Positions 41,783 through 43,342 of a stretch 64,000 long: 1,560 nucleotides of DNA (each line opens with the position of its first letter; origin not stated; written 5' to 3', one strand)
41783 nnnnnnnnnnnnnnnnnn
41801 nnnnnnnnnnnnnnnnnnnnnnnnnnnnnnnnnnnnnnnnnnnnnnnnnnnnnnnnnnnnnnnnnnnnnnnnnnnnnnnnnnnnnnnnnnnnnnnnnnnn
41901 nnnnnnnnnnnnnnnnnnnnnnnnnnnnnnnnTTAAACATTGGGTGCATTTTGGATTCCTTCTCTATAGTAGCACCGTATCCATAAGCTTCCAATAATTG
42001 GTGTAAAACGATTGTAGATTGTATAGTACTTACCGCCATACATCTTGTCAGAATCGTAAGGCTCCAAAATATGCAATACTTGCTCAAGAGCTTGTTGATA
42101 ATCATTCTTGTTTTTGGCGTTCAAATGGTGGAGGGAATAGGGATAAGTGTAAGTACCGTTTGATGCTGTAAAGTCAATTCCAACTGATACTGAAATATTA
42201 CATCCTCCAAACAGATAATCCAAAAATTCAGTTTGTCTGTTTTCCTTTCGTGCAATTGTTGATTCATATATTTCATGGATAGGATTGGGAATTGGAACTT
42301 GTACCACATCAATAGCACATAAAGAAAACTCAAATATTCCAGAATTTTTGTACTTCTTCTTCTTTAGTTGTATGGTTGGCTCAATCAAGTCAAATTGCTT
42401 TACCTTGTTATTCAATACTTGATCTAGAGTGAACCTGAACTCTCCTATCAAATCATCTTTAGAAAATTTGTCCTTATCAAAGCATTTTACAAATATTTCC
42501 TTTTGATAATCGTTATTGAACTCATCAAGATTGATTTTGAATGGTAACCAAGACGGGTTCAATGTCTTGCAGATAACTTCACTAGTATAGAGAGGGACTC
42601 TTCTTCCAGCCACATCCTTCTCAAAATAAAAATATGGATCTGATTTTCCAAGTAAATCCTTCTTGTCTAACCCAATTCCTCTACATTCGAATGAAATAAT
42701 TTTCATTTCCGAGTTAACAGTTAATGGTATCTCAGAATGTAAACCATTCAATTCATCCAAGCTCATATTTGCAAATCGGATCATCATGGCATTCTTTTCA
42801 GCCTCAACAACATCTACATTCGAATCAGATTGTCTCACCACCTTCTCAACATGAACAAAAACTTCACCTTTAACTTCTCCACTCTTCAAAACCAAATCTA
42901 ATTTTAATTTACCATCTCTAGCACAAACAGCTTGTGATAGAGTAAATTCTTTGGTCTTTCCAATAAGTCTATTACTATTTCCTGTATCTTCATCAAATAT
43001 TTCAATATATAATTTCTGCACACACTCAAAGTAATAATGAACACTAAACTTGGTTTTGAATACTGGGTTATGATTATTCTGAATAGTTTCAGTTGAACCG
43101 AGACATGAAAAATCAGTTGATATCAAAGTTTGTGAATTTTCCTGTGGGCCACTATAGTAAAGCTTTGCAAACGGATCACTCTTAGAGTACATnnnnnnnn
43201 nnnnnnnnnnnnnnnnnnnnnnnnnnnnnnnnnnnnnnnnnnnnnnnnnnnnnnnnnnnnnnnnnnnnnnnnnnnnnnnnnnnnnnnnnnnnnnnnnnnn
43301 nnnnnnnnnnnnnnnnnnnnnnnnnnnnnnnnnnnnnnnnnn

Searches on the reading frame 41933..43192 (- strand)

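Call 28: search_protein_families(library=pfam, proteins=[window:41933-43192:-], max_evalue=0.001)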
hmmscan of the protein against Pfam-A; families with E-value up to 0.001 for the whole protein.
window:41933-43192:- (419 aa): 2 families
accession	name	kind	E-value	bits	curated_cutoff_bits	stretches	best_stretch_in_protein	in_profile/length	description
PF00168.36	C2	-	1.8e-22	79.9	22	2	171-265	9-98/104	C2 domain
PF07002.22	Copine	-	1.5e-05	25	27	1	353-385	1-33/218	Copine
